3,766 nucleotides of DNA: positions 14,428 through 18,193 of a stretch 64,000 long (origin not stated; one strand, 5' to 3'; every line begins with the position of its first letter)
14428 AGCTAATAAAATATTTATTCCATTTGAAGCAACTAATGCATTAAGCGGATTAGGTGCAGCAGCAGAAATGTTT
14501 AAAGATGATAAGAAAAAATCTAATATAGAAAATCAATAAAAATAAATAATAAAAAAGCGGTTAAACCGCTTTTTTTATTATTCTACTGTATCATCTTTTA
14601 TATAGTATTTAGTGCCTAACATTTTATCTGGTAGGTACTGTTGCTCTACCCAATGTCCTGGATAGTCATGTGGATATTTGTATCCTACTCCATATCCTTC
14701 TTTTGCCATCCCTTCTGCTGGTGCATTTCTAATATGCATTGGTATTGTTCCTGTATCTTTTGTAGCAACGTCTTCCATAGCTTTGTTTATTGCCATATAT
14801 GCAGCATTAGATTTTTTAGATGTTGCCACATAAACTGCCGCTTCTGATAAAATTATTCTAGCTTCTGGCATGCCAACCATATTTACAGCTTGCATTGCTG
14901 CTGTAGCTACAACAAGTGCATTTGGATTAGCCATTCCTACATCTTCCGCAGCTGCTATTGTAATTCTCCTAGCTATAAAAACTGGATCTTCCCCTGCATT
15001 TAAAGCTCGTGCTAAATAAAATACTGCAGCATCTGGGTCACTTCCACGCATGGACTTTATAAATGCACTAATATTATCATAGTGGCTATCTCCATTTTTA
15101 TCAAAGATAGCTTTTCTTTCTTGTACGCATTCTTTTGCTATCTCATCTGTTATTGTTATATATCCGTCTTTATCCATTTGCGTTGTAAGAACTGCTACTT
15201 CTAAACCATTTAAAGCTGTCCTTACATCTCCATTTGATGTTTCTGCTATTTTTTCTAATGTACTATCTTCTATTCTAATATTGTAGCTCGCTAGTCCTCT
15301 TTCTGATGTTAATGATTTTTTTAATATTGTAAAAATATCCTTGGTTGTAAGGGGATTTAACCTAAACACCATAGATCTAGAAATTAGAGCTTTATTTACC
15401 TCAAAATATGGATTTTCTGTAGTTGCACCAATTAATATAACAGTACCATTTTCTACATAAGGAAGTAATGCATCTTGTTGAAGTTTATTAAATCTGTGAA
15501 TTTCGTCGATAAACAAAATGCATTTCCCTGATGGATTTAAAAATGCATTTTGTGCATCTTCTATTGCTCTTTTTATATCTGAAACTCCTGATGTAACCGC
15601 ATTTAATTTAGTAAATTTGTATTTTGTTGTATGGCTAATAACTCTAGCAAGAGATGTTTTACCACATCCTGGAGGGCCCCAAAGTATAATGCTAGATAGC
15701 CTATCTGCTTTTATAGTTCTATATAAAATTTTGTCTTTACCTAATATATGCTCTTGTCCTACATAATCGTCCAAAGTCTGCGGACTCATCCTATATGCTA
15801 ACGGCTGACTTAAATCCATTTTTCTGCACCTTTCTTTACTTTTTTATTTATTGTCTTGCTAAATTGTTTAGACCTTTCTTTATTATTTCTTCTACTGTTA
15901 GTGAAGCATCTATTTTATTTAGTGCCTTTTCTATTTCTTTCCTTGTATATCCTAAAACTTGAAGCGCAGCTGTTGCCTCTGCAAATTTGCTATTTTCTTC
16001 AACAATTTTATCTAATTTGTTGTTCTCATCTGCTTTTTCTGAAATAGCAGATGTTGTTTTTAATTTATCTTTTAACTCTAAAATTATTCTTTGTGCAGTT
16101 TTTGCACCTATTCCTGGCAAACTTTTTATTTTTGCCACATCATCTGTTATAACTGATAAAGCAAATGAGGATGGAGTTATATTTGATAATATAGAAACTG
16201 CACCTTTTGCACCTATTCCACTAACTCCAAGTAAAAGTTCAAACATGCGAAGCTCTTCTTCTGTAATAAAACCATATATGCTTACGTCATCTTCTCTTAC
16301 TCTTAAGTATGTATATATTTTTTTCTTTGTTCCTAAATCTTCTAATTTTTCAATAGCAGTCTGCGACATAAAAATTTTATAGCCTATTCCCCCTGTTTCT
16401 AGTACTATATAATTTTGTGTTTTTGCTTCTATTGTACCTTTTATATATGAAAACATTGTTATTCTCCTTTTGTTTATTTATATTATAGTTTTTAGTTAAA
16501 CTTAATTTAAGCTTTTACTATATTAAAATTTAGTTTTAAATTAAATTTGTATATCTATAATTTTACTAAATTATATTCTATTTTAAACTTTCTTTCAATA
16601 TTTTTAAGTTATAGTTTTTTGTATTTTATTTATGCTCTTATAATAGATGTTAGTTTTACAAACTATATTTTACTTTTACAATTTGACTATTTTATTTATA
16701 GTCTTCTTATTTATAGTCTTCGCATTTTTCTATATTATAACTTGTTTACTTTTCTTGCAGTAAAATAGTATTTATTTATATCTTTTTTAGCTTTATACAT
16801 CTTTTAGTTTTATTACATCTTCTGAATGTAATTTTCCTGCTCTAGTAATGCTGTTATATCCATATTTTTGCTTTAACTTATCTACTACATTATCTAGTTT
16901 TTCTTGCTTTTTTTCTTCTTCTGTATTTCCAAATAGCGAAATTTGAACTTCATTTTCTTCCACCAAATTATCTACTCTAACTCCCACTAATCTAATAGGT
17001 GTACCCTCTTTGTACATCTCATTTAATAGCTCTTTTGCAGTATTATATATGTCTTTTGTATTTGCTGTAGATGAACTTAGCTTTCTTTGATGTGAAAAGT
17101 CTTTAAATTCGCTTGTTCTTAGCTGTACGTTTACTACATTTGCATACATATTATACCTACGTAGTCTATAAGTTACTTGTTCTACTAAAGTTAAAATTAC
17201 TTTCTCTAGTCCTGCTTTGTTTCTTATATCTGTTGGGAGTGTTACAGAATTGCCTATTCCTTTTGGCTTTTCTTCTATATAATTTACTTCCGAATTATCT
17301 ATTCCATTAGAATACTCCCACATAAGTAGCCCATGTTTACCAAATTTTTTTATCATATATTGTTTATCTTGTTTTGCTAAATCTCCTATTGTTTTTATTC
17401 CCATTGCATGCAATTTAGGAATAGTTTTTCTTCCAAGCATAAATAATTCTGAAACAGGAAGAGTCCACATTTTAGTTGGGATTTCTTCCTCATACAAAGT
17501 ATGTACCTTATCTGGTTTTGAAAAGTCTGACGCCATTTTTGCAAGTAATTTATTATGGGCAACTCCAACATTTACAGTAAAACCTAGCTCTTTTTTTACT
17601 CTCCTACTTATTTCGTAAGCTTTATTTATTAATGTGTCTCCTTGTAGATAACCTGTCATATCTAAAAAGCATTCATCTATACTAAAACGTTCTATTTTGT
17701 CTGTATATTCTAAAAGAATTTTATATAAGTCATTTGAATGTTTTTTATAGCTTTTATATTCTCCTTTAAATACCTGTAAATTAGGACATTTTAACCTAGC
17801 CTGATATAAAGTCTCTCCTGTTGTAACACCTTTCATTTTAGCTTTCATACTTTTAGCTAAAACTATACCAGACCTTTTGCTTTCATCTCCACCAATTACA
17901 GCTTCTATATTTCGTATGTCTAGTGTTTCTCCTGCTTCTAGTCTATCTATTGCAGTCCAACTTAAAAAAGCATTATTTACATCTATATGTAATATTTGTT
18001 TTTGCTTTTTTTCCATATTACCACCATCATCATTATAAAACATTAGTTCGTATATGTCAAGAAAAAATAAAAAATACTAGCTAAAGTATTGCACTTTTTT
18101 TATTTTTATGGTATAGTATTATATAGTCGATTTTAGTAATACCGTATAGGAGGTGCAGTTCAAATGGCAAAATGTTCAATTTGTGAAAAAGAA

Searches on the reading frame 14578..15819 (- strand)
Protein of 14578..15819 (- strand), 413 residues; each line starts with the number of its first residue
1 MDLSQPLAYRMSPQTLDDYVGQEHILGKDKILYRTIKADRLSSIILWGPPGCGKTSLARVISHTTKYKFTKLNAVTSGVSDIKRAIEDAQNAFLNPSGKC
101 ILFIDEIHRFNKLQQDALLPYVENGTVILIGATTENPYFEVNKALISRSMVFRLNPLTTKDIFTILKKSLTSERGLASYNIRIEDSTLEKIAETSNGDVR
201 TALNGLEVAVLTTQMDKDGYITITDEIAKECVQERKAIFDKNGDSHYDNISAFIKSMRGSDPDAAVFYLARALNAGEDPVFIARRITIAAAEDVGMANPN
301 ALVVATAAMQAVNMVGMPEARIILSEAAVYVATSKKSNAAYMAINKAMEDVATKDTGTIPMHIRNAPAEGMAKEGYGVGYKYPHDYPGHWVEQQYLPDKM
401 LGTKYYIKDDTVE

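Call 107: search_protein_families(library=pfam, proteins=[window:14578-15819:-], max_evalue=0.00001)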
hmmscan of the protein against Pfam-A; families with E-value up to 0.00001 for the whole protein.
window:14578-15819:- (413 aa): 9 families
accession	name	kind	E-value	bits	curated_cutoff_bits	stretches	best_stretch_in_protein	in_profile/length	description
PF12002.13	MgsA_C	-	2.3e-66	223.2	27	1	259-409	1-151/167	MgsA AAA+ ATPase C terminal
PF16193.11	AAA_assoc_2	-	3e-27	95.1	34.3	1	178-258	2-81/81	AAA C-terminal domain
PF00004.35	AAA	-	1.4e-17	64.8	21.2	1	44-149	1-123/131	ATPase family associated with various cellular activities (AAA)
PF05496.18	RuvB_N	-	4e-15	56.4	27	1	12-131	2-118/159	Holliday junction DNA helicase RuvB P-loop domain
PF07728.20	AAA_5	-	3.6e-09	37.2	22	1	44-136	2-104/139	AAA domain (dynein-related subfamily)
PF13173.12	AAA_14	-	9.2e-09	35.8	27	1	44-161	5-127/129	AAA domain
PF21960.2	RCF1-5-like_lid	-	4.9e-07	30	27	1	180-209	11-41/43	RCF1/5-like, AAA+ ATPase lid domain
PF01078.27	Mg_chelatase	-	4e-06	26.8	20.3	0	99-191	107-193/207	Magnesium chelatase, subunit ChlI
PF00158.32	Sigma54_activat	-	7.8e-06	26.1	20.2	0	42-136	23-131/168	Sigma-54 interaction domain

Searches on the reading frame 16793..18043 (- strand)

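Call 107: search_protein_families(library=pfam, proteins=[window:16793-18043:-], max_evalue=0.00001)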
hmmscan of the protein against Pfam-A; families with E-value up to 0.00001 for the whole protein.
window:16793-18043:- (416 aa): 3 families
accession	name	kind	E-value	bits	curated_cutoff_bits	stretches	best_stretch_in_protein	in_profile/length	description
PF00817.25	IMS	-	2.7e-33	115.4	23.2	1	21-173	2-148/148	impB/mucB/samB family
PF11799.13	IMS_C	-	1.7e-30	106.1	20.7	1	260-370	1-109/109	impB/mucB/samB family C-terminal domain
PF21999.2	IMS_HHH_1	-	5.8e-06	27.1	27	0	204-249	7-53/53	DNA polymerase-iota, thumb domain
